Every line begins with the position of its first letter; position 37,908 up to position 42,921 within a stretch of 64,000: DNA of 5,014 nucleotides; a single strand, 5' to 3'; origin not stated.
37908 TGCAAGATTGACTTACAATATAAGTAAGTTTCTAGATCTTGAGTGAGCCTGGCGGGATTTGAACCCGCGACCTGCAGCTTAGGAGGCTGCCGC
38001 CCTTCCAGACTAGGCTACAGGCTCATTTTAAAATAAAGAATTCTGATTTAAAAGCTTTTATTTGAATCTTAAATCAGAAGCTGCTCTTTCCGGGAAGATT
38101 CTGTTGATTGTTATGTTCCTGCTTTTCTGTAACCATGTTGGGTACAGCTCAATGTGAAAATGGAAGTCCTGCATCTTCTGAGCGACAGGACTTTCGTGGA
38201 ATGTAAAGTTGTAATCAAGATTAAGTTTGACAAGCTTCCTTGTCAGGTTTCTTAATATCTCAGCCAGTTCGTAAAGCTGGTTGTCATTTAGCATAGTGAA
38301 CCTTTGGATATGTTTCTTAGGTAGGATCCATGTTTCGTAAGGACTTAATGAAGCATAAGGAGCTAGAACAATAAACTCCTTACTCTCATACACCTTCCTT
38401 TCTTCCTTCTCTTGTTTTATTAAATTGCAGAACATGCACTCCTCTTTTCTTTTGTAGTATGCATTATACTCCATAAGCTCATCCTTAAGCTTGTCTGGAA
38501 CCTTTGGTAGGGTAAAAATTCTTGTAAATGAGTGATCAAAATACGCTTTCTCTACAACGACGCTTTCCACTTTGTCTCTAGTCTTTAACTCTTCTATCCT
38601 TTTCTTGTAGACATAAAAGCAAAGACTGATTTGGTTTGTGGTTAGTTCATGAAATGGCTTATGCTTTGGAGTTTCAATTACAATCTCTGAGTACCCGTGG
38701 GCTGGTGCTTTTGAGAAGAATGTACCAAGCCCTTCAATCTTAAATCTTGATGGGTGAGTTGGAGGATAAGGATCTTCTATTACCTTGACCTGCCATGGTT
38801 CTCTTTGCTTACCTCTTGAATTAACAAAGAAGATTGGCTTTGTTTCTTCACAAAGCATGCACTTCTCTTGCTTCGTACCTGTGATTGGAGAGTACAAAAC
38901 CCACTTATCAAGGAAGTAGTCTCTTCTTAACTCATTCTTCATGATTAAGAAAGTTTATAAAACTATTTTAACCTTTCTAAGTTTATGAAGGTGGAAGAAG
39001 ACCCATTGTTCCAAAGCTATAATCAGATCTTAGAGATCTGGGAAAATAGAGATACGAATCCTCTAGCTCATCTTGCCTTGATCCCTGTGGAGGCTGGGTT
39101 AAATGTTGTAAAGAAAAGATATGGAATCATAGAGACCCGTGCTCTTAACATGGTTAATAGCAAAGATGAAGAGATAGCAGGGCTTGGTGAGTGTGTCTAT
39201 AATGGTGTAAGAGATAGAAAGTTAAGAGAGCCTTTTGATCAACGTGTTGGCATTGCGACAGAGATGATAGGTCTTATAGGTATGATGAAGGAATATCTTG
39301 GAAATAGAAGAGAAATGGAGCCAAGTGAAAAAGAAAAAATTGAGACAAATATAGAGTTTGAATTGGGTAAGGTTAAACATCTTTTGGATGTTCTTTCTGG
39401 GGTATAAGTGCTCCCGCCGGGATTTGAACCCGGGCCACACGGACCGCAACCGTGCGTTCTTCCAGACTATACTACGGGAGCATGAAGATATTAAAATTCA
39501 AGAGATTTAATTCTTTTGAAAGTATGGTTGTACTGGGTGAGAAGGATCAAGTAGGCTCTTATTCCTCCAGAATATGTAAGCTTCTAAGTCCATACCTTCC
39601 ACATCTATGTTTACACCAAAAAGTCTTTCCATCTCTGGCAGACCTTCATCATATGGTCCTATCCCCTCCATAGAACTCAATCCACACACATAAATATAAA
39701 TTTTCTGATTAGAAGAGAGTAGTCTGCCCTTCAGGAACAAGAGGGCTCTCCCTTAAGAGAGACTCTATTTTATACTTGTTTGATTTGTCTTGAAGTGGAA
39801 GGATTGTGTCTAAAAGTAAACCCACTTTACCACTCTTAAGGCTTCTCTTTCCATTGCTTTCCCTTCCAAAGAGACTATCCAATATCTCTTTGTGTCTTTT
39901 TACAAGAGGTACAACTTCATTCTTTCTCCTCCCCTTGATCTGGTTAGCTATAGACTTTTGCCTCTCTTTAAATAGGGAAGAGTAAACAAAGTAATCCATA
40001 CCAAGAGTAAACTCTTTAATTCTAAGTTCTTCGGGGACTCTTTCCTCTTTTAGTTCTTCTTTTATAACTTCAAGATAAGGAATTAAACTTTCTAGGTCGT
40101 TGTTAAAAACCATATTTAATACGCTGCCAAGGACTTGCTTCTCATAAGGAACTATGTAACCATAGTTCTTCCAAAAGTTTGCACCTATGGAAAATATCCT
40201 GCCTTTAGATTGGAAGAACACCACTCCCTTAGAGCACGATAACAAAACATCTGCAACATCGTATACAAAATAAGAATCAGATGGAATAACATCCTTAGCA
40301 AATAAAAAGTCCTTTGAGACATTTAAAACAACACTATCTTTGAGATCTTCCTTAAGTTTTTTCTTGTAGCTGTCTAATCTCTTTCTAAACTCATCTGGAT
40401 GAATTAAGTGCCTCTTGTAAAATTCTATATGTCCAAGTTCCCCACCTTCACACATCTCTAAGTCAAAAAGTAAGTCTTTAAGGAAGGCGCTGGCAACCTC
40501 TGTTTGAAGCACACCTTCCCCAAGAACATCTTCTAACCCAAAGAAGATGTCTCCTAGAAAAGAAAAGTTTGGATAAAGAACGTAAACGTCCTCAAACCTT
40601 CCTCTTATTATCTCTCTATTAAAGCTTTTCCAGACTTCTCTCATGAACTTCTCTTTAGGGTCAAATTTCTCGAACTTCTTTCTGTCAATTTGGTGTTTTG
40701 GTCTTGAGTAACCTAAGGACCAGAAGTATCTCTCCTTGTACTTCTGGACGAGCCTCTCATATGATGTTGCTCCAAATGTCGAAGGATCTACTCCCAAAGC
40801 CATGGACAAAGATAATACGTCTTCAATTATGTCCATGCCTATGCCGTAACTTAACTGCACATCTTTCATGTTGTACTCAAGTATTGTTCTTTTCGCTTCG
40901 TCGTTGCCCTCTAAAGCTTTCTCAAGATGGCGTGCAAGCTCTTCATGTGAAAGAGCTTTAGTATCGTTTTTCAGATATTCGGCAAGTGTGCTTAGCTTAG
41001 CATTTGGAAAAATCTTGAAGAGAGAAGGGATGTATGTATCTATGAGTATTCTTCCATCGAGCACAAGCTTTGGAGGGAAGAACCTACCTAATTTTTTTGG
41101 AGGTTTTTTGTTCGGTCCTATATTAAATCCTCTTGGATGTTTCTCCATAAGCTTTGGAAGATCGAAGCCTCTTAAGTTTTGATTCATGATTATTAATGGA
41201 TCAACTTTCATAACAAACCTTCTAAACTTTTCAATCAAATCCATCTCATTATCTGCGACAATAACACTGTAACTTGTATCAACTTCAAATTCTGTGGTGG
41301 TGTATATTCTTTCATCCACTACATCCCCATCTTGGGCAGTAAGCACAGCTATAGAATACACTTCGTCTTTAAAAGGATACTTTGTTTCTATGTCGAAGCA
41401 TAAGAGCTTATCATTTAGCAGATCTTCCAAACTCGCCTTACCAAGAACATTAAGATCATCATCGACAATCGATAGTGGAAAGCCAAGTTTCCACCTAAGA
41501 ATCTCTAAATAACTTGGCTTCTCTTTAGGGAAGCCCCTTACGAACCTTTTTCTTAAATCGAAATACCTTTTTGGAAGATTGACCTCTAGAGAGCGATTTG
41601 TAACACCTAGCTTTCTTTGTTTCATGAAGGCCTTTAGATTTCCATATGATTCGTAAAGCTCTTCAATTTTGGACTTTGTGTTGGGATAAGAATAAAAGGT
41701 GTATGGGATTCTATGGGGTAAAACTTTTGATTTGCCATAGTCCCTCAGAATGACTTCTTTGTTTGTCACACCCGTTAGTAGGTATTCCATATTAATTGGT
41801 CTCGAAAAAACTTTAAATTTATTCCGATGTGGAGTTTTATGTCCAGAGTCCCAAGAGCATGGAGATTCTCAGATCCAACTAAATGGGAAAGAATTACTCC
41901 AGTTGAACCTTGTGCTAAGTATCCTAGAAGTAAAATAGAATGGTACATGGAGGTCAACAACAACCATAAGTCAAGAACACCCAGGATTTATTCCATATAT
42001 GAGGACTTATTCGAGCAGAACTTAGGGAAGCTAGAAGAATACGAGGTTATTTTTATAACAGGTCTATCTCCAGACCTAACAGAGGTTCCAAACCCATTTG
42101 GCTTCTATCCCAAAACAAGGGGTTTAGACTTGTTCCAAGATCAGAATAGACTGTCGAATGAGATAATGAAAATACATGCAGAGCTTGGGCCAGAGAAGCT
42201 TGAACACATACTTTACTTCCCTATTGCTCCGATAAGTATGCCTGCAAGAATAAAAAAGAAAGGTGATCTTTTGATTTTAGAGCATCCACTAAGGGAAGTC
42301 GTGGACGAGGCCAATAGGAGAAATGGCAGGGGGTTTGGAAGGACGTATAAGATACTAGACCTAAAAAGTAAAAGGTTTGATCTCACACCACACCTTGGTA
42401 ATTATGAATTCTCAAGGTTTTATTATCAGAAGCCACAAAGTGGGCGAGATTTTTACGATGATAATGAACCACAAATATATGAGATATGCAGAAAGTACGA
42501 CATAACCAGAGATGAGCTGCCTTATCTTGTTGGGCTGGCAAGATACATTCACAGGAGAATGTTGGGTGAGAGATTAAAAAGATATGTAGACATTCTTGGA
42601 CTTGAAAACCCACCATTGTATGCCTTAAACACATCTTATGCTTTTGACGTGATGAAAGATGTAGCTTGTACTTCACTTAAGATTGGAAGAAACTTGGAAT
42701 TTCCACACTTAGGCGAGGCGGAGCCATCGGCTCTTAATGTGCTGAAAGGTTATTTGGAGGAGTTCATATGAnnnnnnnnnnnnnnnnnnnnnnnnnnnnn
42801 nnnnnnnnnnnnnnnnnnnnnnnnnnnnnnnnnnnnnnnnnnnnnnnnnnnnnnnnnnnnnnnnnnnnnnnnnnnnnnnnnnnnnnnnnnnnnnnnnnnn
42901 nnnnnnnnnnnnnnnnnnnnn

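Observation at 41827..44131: Divergent operon next to the PolB-like gene encodes a Cys-rich protein with PD-(D/E)xK-like and QxxxY motifs (Cas4/RecB-like nuclease candidate).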

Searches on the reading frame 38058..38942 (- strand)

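Call 3: search_protein_families(library=pfam, proteins=[window:38058-38942:-], max_evalue=1)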
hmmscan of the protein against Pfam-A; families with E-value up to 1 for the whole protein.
window:38058-38942:- (294 aa): 7 families
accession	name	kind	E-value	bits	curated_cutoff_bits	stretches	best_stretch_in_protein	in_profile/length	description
PF02744.22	GalP_UDP_tr_C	-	5.8e-15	55.8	29.2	1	157-274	3-125/165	Galactose-1-phosphate uridyl transferase, C-terminal domain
PF11969.13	DcpS_C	-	6.5e-10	39.9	24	1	168-264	1-99/114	Scavenger mRNA decapping enzyme C-term binding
PF01230.28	HIT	-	1.7e-05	25.8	21.5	1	177-264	2-92/98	HIT domain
PF04677.20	CwfJ_C_1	-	0.0041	17.4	21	1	164-269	9-109/122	Protein similar to CwfJ C-terminus 1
PF16269.10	DUF4922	-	0.031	14.7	23.6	0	166-231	57-121/146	Domain of unknown function (DUF4922)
PF01087.27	GalP_UDP_transf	-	0.055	14.3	22.1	1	74-129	101-157/184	Galactose-1-phosphate uridyl transferase, N-terminal domain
PF05316.17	VAR1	-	0.56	10.6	33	0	214-242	37-65/195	Mitochondrial ribosomal protein (VAR1)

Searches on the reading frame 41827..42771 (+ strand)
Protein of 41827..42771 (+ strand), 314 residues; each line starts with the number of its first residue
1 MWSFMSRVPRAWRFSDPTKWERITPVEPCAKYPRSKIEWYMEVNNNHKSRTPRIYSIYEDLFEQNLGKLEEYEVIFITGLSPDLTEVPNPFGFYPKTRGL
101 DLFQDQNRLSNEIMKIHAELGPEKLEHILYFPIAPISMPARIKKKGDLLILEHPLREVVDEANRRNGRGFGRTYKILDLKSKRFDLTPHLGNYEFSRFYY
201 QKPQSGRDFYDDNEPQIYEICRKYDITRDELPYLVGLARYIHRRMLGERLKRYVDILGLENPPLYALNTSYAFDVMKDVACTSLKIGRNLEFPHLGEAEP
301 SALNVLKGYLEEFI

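Call 3: search_protein_families(library=pfam, proteins=[window:41827-42771:+], max_evalue=1)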
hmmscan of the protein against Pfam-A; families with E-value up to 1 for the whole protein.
window:41827-42771:+ (314 aa): 0 families

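Call 4: search_protein_families(library=ncbifam, proteins=[window:41827-42771:+], max_evalue=1)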
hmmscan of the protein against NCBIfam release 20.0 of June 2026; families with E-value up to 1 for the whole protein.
window:41827-42771:+ (314 aa): 0 families

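Call 6: search_solved_structures(query=window:41827-42771:+, max_evalue=10)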
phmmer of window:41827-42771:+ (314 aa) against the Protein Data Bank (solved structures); distinct sequences matched with E-value up to 10: 0.

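Call 14: find_homologous_proteins(query=window:41827-42771:+)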
Query window:41827-42771:+ (314 aa): 2 proteins with E <= 0.001 among 633 candidates.
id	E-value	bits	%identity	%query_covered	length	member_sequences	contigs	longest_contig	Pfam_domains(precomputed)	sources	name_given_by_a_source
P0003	2.6e-211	719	100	99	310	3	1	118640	-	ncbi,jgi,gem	-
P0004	6.9e-104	366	54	99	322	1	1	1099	-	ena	-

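Call 56: predict_structure(alignment_id=A5)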
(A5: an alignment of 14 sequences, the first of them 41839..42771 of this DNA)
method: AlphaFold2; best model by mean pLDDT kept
length: 310 residues; sequences in the alignment: 14
mean_pLDDT: 86.5   pTM: 0.87
mean pLDDT of the five models: 86.5, 85.6, 84.6, 83.9, 83.4
residues with pLDDT >= 90: 179; 70-90: 90; 50-70: 30; < 50: 11
segments of 3 or more residues with pLDDT < 50: 82-90
pLDDT, mean of each block of 10 residues (from residue 1): 75 78 93 92 75 95 97 80 44 77 91 96 97 96 97 96 88 94 79 80 59 84 89 92 95 96 91 92 75 90 96
secondary structure, 60 per line:
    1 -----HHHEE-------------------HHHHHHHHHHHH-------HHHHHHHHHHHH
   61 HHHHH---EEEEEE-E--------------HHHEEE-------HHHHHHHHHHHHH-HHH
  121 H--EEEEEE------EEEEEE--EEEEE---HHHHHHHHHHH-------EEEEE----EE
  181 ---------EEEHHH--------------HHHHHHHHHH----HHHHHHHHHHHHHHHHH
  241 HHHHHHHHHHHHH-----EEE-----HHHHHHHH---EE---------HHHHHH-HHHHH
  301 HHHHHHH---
elements in order: H30-41 H49-65 E69-74 E94-96 H104-116 H118-121 E124-129 E136-141 E144-148 H152-162 E170-174 E190-192 H210-219 H224-253 E259-261 H267-274 H289-294 H296-307
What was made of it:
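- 41839..42771 (+): Gene A (310 aa; 314 aa if read from the ATG at 41827). It encodes an alpha/beta domain with no detectable known fold or family. It is always immediately N-terminal of B, either as a separate gene or fused to it. The AF2 model has pLDDT 86.5 and pTM 0.87 (call 56).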

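Call 60: fold_search(model_id=the predicted structure, library=pdb)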
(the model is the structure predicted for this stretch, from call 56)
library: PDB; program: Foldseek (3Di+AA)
matches with E <= 10: 123; with E <= 0.001: 0
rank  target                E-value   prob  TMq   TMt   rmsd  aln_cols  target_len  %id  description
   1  6b0c_K                1.2e-01  0.07  0.16  0.15  16.3       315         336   11  KLP10A-AMPPNP in complex with curved tubulin and a microtubule (released 2018-05-02)
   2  4oqd_C                4.2e-01  0.03  0.10  0.11  22.6       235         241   13  Crystal structure of the tylM1 N,N-dimethyltransferase in complex with SAH and TDP-Qui3NMe2 (released 2014-02-26)
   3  6m82                  6.6e-01  0.03  0.10  0.11  20.3       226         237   12  Crystal structure of TylM1 Y14paF bound to SAH and dTDP-phenol (released 2019-03-13)
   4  3px3_A                6.6e-01  0.03  0.11  0.12  21.9       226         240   15  Structure of TylM1 from Streptomyces fradiae H123A mutant in complex with SAH and dTDP-Quip3N (released 2010-12-22)
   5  6m81_C                7.4e-01  0.02  0.10  0.12  17.9       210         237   10  Crystal structure of TylM1 Y14F bound to SAH and dTDP-phenol (released 2019-03-13)
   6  3a0z_A                7.8e-01  0.03  0.08  0.15  13.7       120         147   11  Catalytic domain of histidine kinase ThkA (TM1359) (nucleotide free form 4: isopropanol, orthorombic) (released 2009-10-20)
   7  2zzf                  8.3e-01  0.03  0.15  0.09  18.3       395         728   10  Crystal structure of alanyl-tRNA synthetase without oligomerization domain (released 2009-07-21)
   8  3a0y_A                8.7e-01  0.04  0.08  0.15  12.2       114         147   10  Catalytic domain of histidine kinase ThkA (TM1359) (nucleotide free form 3: 1,2-propanediol, orthorombic) (released 2009-10-20)
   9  5bsz                  8.7e-01  0.02  0.10  0.10  15.1       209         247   10  X-ray structure of the sugar N-methyltransferase KedS8 from Streptoalloteichus sp ATCC 53650 (released 2015-07-29)
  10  3a0y_B                9.2e-01  0.04  0.09  0.15  11.9        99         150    8  Catalytic domain of histidine kinase ThkA (TM1359) (nucleotide free form 3: 1,2-propanediol, orthorombic) (released 2009-10-20)
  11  6m83                  9.2e-01  0.01  0.10  0.12  18.8       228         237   11  Crystal structure of TylM1 S120A bound to SAH and dTDP-phenol (released 2019-03-13)
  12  3a0z_B                1.2e+00  0.03  0.09  0.15  12.3       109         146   12  Catalytic domain of histidine kinase ThkA (TM1359) (nucleotide free form 4: isopropanol, orthorombic) (released 2009-10-20)
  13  7z8n_A                1.2e+00  0.02  0.09  0.10  20.0       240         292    8  GacS histidine kinase from Pseudomonas aeruginosa (released 2022-07-13)
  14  6m81_B                1.2e+00  0.01  0.12  0.14  17.6       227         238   10  Crystal structure of TylM1 Y14F bound to SAH and dTDP-phenol (released 2019-03-13)
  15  2zzg_A                1.2e+00  0.03  0.17  0.09  17.7       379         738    9  Crystal structure of alanyl-tRNA synthetase in complex with 5''-O-(N-(L-alanyl)-sulfamyoxyl) adenine without oligomeri (released 2009-07-21)
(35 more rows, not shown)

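Call 67: search_protein_families(library=padloc, proteins=[window:41839-42771:+], max_evalue=0.1)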
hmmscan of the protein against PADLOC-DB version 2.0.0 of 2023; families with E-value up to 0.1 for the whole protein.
window:41839-42771:+ (310 aa): 0 families

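Call 68: search_protein_families(library=phrogs, proteins=[window:41839-42771:+], max_evalue=0.1)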
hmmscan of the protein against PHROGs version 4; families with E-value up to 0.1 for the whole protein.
window:41839-42771:+ (310 aa): 0 families

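Call 71: search_protein_families(library=pfam, alignment_id=A4, max_evalue=1)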
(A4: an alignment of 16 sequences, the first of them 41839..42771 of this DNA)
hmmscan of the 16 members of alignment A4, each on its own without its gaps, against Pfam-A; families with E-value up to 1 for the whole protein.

A. member 1, window:41839-42771:+ (310 aa): 0 families

B. families by the number of members that match (of 16 scanned): 8 families
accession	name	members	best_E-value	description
PF12705.13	PDDEXK_1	2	5.2e-06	PD-(D/E)XK nuclease superfamily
PF17131.11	LolA_like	1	0.011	Outer membrane lipoprotein-sorting protein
PF04508.17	Pox_A_type_inc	1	0.014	Viral A-type inclusion protein repeat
PF12717.13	Cnd1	1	0.034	non-SMC mitotic condensation complex subunit 1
PF05363.17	Herpes_US12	1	0.087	Herpesvirus US12 family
PF05511.16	ATP-synt_F6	1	0.095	Mitochondrial ATP synthase coupling factor 6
PF04855.17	SNF5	1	0.22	SNF5 / SMARCB1 / INI1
PF21275.2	Thi_PPkinase_C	1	0.26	Thiamin pyrophosphokinase, substrate-binding domain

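Call 91: fold_search(model_id=the predicted structure, library=viral)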
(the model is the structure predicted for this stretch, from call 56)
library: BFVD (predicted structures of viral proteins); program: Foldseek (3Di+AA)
matches with E <= 10: 254; with E <= 0.001: 0
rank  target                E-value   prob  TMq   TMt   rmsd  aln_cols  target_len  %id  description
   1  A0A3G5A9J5            3.1e-01  0.07  0.11  0.13  12.2       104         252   13  VWFA domain-containing protein [Hyperionvirus sp.]
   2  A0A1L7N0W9            3.3e-01  0.15  0.15  0.21  16.0       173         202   10  Uncharacterized protein [Ralstonia phage RP12]
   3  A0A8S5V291            4.1e-01  0.18  0.17  0.33  14.7       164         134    8  Uncharacterized protein [Myoviridae sp. ctJ2i1]
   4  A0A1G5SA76            4.6e-01  0.14  0.14  0.09  13.5       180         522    7  (no name in the UniProt tables at hand)
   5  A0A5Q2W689            6.1e-01  0.20  0.21  0.35  13.4       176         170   14  (no name in the UniProt tables at hand)
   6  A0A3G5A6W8            6.1e-01  0.04  0.10  0.10  14.8       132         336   12  VWFA domain-containing protein [Hyperionvirus sp.]
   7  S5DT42                6.1e-01  0.03  0.08  0.10  16.7       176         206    7  protein-tyrosine-phosphatase [Apophua simplicipes ichnovirus]
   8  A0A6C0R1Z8            7.2e-01  0.05  0.09  0.16  11.6        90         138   11  Uncharacterized protein [Listeria phage LP-018]
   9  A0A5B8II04            7.2e-01  0.04  0.14  0.10  20.4       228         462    7  ribonuclease P [Mimiviridae sp. ChoanoV1]
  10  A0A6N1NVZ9            8.1e-01  0.03  0.09  0.16  19.4       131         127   15  Uncharacterized protein [Tupanvirus deep ocean]
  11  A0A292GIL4            8.6e-01  0.08  0.08  0.18  12.3        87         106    9  (no name in the UniProt tables at hand)
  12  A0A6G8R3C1            9.1e-01  0.38  0.10  0.42   6.1        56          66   11  Uncharacterized protein [Streptomyces phage Muntaha]
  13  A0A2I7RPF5            1.1e+00  0.16  0.08  0.35  16.5        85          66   18  (no name in the UniProt tables at hand)
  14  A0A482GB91            1.1e+00  0.08  0.13  0.08  18.7       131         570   10  (no name in the UniProt tables at hand)
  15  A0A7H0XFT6            1.1e+00  0.12  0.12  0.06   6.4        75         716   11  Putative tail fiber protein [Pseudomonas phage phiK7A1]
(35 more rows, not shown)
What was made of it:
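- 41839..42771 (+): Foldseek finds nothing in PDB (best E 0.12, call 60) or BFVD (best 0.31, call 91).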

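Call 108: search_solved_structures(query=A9, max_evalue=10, show_alignments=2)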
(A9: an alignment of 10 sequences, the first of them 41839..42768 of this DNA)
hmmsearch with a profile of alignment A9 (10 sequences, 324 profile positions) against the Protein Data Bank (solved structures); distinct sequences matched with E-value up to 10: 0.
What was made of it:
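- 41839..42771 (+): There are no Pfam, NCBIfam, PADLOC or PHROG hits (calls 3, 4, 67, 68, 71), and a PDB profile search returns 0 hits (call 108).
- Tried and rejected: Other searches for A. The PDB sequence-profile search found nothing (call 108).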
